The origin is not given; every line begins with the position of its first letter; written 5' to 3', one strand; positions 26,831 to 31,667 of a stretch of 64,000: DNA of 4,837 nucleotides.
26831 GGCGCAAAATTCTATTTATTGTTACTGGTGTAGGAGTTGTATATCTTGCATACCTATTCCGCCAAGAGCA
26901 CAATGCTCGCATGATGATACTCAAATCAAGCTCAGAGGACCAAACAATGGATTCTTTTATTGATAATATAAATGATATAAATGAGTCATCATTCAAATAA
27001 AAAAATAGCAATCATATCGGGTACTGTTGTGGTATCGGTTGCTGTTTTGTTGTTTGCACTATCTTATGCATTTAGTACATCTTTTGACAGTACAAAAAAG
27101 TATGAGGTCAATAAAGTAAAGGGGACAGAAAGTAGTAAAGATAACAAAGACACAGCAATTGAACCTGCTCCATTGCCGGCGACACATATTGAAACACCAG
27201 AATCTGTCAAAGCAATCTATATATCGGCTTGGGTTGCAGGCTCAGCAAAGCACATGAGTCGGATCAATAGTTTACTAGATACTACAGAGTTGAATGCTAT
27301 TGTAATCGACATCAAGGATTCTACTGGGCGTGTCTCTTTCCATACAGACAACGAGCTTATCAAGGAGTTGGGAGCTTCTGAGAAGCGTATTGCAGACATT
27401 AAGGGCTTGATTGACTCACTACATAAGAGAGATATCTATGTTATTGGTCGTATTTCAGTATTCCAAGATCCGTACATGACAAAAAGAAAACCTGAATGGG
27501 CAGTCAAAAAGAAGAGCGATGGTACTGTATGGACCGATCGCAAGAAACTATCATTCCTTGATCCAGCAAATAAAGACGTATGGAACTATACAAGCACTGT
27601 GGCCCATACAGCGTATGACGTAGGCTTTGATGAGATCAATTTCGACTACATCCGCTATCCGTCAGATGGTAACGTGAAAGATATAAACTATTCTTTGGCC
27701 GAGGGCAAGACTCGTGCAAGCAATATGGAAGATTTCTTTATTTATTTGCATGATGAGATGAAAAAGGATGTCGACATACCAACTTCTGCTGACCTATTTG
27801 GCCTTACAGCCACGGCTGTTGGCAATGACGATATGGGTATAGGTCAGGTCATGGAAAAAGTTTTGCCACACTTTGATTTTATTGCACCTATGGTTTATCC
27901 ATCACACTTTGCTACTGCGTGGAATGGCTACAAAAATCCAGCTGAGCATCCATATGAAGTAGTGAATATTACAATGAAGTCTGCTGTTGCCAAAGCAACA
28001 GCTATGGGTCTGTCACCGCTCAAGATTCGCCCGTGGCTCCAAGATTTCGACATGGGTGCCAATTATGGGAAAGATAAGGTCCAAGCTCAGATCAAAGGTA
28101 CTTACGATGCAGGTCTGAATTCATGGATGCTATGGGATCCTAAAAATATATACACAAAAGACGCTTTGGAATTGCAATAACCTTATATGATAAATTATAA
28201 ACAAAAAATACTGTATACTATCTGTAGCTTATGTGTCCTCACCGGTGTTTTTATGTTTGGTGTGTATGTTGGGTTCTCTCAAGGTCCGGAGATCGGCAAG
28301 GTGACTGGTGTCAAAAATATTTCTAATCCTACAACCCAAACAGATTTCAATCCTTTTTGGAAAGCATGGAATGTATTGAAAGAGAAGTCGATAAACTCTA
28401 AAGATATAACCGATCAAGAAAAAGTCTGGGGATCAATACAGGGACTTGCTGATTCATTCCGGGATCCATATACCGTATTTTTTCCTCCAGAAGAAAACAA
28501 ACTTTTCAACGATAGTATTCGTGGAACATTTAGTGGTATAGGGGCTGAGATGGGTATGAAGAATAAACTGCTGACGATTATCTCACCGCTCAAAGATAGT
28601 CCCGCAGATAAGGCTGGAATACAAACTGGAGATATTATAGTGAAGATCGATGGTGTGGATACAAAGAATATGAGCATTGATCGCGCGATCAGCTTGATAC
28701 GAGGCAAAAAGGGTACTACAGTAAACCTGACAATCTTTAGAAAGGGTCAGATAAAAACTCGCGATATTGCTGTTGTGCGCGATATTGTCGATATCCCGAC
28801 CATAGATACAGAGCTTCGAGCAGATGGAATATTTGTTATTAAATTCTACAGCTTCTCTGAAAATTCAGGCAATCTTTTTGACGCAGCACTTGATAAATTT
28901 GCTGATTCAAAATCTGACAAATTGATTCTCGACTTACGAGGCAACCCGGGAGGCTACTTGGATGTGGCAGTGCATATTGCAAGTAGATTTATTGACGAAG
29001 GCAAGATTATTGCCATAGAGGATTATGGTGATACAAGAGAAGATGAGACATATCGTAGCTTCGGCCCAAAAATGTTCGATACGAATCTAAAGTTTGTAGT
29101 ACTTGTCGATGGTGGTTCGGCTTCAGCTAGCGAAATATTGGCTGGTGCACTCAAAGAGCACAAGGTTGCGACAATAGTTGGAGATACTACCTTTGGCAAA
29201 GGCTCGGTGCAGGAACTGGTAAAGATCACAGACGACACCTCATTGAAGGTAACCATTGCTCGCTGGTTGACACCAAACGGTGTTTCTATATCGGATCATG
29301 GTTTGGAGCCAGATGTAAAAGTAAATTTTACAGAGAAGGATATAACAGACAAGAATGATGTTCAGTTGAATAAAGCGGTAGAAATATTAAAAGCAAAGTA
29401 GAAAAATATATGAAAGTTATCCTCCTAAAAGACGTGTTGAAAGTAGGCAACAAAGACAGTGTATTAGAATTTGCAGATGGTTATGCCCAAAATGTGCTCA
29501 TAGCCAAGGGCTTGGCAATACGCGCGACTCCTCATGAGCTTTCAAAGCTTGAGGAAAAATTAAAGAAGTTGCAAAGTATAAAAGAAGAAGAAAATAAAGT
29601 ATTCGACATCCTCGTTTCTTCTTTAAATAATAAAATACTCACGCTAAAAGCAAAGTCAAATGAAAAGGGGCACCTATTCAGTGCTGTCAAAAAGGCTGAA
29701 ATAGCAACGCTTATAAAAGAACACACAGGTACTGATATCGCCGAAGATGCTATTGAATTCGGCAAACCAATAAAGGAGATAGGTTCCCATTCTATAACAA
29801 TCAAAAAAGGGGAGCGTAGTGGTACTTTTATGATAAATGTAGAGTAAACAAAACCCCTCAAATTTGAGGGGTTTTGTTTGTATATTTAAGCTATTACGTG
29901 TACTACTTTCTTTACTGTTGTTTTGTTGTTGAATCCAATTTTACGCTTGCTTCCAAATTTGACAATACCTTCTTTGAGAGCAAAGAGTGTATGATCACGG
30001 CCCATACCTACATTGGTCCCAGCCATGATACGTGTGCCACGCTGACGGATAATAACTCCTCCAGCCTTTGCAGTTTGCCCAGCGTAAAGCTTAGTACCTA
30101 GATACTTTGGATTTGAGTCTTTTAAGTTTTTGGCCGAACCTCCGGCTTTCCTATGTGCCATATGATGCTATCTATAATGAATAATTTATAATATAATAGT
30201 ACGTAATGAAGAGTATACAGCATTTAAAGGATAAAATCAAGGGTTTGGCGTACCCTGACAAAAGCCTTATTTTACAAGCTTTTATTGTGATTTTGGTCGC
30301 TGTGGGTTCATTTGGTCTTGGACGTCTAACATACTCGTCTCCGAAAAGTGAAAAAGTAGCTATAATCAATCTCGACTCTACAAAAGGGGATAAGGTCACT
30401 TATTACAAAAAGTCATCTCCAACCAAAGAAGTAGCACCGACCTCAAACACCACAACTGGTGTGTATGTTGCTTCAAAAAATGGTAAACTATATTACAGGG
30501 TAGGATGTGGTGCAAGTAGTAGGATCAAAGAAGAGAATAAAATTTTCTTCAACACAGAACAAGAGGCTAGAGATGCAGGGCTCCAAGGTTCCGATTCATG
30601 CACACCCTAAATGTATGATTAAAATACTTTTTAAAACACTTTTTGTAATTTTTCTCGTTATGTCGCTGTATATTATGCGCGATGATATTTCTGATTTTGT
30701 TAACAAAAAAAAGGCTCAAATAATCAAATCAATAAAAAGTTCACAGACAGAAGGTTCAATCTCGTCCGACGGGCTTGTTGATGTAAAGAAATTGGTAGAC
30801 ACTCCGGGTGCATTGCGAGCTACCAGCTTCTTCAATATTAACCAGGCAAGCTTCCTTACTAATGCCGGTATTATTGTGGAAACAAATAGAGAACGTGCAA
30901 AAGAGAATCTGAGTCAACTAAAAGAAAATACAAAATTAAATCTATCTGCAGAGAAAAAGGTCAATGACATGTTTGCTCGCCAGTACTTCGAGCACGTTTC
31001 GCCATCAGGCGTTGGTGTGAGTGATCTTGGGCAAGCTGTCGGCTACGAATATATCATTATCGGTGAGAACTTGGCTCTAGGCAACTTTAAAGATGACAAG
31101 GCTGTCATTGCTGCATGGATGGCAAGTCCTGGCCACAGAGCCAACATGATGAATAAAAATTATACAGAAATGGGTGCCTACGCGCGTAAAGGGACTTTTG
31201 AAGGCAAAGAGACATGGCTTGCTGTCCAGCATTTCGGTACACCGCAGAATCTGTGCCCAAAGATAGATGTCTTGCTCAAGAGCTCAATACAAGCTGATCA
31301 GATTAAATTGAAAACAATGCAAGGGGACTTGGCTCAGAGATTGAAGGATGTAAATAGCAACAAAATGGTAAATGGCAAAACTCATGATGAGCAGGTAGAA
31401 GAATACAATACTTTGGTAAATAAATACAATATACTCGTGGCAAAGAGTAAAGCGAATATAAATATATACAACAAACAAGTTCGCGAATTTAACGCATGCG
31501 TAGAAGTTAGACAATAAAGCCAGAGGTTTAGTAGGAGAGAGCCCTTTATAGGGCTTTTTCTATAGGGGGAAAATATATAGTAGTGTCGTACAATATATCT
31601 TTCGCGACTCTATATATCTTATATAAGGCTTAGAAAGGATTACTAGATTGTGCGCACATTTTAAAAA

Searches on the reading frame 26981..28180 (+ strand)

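Call 64: search_protein_families(library=pfam, proteins=[window:26981-28180:+], max_evalue=0.00001)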
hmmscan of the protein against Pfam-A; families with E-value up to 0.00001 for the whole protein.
window:26981-28180:+ (399 aa): 2 families
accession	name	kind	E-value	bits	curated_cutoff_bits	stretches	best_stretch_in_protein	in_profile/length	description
PF13200.12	DUF4015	-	2.7e-100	335.9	27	1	78-391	1-313/313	Putative glycosyl hydrolase domain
PF14871.12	GHL6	-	2.9e-07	31.2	35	1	99-183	9-88/132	Hypothetical glycosyl hydrolase 6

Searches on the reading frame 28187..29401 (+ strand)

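Call 64: search_protein_families(library=pfam, proteins=[window:28187-29401:+], max_evalue=0.00001)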
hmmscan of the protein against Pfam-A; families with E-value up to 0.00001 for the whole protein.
window:28187-29401:+ (404 aa): 4 families
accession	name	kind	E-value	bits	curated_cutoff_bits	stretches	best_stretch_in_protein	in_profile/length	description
PF03572.23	Peptidase_S41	-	2.9e-48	164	24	1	217-379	4-165/165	Peptidase family S41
PF17820.7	PDZ_6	-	3.8e-14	52.6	27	1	133-183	4-52/54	PDZ domain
PF13180.12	PDZ_2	-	9.9e-13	48.6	27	1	117-195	2-79/80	PDZ domain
PF00595.29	PDZ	-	2.7e-12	47.3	23.2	1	117-183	13-80/81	PDZ domain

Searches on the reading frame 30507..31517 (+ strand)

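Call 82: search_protein_families(library=pfam, proteins=[window:30507-31517:+], max_evalue=0.00001)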
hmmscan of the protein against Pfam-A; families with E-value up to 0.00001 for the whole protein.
window:30507-31517:+ (336 aa): 1 family
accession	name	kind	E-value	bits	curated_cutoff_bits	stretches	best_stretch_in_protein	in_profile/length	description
PF00188.32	CAP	-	1.2e-13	52.3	21.1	1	126-234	4-110/117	Cysteine-rich secretory protein family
